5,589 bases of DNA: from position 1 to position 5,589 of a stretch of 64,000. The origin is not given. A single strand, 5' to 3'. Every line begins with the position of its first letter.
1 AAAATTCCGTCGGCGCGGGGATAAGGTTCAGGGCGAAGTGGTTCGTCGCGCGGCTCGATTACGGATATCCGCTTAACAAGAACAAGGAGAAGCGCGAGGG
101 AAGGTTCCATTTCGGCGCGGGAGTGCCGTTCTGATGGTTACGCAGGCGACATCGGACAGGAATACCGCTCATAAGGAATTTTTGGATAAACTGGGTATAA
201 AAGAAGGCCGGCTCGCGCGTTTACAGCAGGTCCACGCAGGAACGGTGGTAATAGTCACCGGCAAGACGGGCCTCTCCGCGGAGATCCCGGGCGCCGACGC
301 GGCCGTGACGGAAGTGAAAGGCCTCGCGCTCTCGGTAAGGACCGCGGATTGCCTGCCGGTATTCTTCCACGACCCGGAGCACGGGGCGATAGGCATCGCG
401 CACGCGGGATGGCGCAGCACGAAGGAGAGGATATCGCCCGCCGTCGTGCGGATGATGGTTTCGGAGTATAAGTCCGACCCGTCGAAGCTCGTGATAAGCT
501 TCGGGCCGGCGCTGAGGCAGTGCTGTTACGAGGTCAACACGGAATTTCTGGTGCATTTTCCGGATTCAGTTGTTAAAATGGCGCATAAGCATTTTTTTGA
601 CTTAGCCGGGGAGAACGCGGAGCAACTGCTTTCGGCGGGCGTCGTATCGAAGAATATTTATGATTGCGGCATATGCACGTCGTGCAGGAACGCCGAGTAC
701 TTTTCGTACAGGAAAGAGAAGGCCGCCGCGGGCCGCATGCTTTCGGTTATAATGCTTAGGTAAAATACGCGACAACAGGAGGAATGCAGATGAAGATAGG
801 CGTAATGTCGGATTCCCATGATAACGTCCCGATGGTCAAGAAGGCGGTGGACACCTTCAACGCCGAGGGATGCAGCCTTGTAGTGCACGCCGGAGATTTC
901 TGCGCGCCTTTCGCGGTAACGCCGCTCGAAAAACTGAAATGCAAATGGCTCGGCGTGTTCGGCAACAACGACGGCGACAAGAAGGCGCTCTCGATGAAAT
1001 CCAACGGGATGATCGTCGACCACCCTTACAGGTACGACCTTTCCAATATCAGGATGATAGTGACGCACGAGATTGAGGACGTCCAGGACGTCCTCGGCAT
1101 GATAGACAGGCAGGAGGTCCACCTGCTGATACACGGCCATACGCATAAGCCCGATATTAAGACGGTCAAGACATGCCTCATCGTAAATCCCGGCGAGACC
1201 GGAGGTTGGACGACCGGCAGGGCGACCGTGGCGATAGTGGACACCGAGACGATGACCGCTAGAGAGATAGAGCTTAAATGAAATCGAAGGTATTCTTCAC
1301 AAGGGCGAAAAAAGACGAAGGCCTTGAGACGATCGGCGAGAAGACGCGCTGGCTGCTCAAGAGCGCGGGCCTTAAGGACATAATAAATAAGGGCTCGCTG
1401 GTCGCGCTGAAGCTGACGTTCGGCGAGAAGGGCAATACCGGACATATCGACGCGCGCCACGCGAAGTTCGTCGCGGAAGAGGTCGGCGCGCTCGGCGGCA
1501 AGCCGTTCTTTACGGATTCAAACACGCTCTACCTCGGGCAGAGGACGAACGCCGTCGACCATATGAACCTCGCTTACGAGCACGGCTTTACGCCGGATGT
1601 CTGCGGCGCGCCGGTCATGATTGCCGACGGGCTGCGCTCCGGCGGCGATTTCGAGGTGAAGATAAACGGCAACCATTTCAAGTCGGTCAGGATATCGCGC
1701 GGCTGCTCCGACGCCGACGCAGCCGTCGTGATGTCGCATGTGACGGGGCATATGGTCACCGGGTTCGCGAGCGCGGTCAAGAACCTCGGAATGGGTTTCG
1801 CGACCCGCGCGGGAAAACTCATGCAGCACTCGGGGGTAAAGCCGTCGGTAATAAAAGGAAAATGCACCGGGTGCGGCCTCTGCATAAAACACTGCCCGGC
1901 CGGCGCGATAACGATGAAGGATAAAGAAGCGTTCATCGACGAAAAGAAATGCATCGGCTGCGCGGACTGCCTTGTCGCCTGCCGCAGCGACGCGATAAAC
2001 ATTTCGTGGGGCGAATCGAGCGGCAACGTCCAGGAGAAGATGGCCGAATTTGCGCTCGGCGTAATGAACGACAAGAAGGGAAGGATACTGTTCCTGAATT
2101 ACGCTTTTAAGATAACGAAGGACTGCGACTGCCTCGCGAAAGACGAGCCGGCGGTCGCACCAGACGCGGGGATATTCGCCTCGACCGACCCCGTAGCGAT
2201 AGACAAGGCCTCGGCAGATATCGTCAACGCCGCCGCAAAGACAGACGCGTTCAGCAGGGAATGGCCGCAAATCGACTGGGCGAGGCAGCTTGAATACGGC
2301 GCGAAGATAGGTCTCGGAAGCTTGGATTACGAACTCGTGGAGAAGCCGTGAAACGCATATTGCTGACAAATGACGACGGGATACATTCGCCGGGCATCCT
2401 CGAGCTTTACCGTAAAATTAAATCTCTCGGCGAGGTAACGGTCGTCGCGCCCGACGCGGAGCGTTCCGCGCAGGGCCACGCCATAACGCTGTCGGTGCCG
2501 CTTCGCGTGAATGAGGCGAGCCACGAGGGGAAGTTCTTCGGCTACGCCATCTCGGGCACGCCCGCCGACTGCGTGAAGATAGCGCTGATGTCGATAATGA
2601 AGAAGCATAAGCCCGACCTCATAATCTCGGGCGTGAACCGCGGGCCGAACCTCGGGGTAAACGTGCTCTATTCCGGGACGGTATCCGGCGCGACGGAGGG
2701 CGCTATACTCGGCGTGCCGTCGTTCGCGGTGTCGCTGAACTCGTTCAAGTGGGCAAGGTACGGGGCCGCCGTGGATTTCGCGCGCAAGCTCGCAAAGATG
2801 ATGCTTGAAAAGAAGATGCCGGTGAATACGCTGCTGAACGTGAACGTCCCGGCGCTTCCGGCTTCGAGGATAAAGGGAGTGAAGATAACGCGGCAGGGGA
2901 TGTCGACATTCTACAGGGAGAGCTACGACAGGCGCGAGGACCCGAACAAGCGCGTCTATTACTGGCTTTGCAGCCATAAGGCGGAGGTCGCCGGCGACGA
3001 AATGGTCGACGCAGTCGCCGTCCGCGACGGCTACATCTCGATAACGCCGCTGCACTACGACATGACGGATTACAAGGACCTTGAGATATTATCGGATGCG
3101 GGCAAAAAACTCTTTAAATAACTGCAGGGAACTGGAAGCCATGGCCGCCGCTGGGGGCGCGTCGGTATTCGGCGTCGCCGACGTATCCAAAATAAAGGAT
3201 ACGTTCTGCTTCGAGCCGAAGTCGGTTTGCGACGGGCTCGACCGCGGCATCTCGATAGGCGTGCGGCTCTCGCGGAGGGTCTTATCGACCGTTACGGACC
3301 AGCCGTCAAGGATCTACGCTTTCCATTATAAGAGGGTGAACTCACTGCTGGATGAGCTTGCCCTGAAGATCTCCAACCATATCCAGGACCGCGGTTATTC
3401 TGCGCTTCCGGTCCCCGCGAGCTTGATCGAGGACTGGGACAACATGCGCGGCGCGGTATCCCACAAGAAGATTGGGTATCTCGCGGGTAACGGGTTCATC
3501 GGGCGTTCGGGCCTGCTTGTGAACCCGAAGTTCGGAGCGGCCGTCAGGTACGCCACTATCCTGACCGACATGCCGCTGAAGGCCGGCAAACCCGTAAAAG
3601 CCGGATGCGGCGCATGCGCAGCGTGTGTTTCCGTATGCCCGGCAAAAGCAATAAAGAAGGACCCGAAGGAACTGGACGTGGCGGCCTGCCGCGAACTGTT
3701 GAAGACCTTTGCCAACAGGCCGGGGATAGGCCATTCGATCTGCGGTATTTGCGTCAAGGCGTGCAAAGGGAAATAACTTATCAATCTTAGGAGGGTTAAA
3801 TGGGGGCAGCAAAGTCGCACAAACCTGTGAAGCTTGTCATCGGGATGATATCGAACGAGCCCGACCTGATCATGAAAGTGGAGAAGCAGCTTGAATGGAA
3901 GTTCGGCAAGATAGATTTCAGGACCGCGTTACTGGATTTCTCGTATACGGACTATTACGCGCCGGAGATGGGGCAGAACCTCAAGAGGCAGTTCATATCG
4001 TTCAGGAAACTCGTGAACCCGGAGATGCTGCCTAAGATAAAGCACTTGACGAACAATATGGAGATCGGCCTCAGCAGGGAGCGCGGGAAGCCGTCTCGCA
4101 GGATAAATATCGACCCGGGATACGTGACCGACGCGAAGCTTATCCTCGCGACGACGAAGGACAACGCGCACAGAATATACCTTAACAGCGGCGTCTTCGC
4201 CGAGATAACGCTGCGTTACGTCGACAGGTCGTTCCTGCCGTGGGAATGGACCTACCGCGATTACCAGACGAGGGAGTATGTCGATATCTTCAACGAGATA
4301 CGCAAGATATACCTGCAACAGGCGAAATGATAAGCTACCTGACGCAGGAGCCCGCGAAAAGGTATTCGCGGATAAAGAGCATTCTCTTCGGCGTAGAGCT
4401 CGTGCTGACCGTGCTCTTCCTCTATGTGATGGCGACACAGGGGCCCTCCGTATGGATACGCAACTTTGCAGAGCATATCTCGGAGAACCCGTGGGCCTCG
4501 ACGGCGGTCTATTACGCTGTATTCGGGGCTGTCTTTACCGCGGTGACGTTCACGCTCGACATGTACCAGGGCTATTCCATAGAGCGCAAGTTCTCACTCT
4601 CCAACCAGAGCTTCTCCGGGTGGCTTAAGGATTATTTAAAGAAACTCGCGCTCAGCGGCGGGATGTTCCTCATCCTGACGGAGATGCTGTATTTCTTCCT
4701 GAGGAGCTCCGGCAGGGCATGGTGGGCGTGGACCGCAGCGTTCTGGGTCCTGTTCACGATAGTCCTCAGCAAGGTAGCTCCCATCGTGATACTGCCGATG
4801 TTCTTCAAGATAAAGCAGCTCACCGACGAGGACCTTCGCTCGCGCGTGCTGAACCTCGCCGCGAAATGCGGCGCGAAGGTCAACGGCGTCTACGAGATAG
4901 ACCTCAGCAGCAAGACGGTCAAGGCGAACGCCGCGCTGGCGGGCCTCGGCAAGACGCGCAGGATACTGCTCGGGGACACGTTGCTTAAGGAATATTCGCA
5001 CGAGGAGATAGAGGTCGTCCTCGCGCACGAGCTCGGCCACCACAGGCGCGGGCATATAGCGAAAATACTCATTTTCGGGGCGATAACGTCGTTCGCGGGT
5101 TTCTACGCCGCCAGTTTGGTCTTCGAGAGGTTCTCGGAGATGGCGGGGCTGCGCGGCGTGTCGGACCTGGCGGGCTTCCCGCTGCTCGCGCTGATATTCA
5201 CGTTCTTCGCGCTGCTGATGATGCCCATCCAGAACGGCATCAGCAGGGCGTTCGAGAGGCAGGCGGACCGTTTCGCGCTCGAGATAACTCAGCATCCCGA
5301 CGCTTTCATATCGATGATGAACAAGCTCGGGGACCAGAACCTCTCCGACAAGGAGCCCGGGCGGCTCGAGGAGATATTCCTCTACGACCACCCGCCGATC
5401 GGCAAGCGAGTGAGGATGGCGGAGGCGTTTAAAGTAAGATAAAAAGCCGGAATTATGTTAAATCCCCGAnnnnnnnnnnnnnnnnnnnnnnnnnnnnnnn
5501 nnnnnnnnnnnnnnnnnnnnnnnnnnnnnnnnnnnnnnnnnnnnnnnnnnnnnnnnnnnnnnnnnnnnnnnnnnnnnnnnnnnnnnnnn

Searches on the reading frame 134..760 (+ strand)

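Call 52: search_protein_families(library=pfam, proteins=[window:134-760:+], max_evalue=0.001)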
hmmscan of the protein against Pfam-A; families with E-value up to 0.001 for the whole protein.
window:134-760:+ (209 aa): 1 family
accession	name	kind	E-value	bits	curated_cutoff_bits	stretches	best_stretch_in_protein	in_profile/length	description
PF02578.20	Cu-oxidase_4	-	2.5e-57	194.5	22.9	1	13-207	32-238/238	Multi-copper polyphenol oxidoreductase laccase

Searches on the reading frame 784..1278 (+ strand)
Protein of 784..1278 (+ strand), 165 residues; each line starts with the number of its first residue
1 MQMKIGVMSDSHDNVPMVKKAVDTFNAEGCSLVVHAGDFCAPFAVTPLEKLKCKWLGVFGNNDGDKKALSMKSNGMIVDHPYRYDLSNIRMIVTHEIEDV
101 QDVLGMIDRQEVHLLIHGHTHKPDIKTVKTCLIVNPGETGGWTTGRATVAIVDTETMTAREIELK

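Call 52: search_protein_families(library=pfam, proteins=[window:784-1278:+], max_evalue=0.001)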
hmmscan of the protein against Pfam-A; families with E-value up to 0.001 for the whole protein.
window:784-1278:+ (165 aa): 2 families
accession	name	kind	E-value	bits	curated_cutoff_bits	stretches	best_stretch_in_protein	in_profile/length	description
PF12850.12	Metallophos_2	-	1.4e-31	110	27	1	3-156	1-153/154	Calcineurin-like phosphoesterase superfamily domain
PF00149.33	Metallophos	-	4.8e-09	37.4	21.5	1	3-87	1-95/191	Calcineurin-like phosphoesterase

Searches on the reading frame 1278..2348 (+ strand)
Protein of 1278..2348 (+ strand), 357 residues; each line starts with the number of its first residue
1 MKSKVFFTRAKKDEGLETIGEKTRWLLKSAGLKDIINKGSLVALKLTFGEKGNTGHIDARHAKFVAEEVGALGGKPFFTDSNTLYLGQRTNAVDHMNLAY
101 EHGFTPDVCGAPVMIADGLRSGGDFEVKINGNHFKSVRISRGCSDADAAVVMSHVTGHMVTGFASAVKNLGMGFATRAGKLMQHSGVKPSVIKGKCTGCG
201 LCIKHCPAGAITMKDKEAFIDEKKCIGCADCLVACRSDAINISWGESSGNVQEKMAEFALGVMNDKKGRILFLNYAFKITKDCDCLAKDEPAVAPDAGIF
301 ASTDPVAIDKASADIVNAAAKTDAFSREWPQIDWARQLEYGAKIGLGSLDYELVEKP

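Call 52: search_protein_families(library=pfam, proteins=[window:1278-2348:+], max_evalue=0.001)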
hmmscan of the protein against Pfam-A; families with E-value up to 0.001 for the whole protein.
window:1278-2348:+ (357 aa): 13 families
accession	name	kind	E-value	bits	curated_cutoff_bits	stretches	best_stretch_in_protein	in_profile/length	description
PF04015.17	DUF362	-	6.8e-37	127.9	24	1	42-314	1-200/200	Domain of unknown function (DUF362)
PF00037.32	Fer4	-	9.1e-12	44.7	21.1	1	190-212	2-24/24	4Fe-4S binding domain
PF14697.11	Fer4_21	-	2e-11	44.2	35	2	218-243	1-29/59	4Fe-4S dicluster domain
PF12837.12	Fer4_6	-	1.6e-10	40.9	25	2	189-211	2-24/24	4Fe-4S binding domain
PF12838.12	Fer4_7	-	9e-10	39.3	27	1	195-239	1-52/52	4Fe-4S dicluster domain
PF13187.11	Fer4_9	-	7.7e-09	35.9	27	1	195-240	1-52/52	4Fe-4S dicluster domain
PF12797.12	Fer4_2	-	1.8e-08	34.2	24.5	1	189-208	3-22/22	4Fe-4S binding domain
PF13237.11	Fer4_10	-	1e-07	32.2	25.5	1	192-235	5-52/53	4Fe-4S dicluster domain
PF25160.1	LdpA_Fe-S-bd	-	4.5e-06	26.8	27.6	2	202-241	9-44/49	LdpA Fe-S cluster-binding domain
PF13484.11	Fer4_16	-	1.4e-05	26.2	30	1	195-226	1-30/66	4Fe-4S double cluster binding domain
PF13183.11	Fer4_8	-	6e-05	23.9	27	0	195-209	4-18/68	4Fe-4S dicluster domain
PF13746.11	Fer4_18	-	0.00051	20.7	27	0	188-237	53-97/114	4Fe-4S dicluster domain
PF12798.12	Fer4_3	-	0.00052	21.1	27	0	196-210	1-15/15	4Fe-4S binding domain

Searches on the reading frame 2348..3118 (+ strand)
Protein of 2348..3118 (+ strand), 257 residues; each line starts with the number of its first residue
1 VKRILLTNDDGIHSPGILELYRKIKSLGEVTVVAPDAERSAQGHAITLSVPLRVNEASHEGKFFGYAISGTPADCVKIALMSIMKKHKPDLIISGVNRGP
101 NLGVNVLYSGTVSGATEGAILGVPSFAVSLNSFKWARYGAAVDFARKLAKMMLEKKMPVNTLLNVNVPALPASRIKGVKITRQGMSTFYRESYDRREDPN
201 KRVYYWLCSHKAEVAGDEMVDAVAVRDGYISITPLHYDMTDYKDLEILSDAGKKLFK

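Call 52: search_protein_families(library=pfam, proteins=[window:2348-3118:+], max_evalue=0.001)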
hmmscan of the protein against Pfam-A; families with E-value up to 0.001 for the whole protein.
window:2348-3118:+ (257 aa): 1 family
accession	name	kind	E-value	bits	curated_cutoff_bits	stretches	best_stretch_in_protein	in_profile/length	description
PF01975.23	SurE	-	9.8e-67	224.8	22.1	1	4-187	1-186/189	Survival protein SurE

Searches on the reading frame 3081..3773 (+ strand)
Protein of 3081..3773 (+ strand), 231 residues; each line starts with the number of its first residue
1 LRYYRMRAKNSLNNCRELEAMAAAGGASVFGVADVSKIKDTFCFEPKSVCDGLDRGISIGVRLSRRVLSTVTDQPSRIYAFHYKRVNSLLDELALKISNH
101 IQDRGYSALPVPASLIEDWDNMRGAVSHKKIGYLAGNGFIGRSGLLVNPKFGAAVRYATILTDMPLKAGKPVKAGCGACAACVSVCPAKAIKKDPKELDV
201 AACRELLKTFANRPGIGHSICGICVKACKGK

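Call 52: search_protein_families(library=pfam, proteins=[window:3081-3773:+], max_evalue=0.001)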
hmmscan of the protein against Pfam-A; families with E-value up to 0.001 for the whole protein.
window:3081-3773:+ (231 aa): 1 family
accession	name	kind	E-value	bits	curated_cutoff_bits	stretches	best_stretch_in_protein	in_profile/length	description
PF13484.11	Fer4_16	-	6.5e-05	24.1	30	1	176-228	2-63/66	4Fe-4S double cluster binding domain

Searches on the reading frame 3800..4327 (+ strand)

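Call 52: search_protein_families(library=pfam, proteins=[window:3800-4327:+], max_evalue=0.001)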
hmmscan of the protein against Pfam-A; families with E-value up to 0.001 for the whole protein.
window:3800-4327:+ (176 aa): 1 family
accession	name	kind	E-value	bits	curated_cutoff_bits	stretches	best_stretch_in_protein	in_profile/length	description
PF14385.11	DUF4416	-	2.2e-59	200.5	27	1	9-171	2-162/162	Domain of unknown function (DUF4416)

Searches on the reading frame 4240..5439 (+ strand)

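Call 52: search_protein_families(library=pfam, proteins=[window:4240-5439:+], max_evalue=0.001)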
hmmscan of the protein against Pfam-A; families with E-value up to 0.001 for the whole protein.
window:4240-5439:+ (400 aa): 3 families
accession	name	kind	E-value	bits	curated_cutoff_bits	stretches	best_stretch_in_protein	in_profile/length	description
PF01435.24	Peptidase_M48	-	3.1e-29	102.6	20.3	1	194-395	2-183/186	Peptidase family M48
PF16491.10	Peptidase_M48_N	-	7.2e-21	75.3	27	1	17-190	5-179/179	CAAX prenyl protease N-terminal, five membrane helices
PF05569.17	Peptidase_M56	-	1.1e-05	25.2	31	1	187-279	128-216/296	BlaR1 peptidase M56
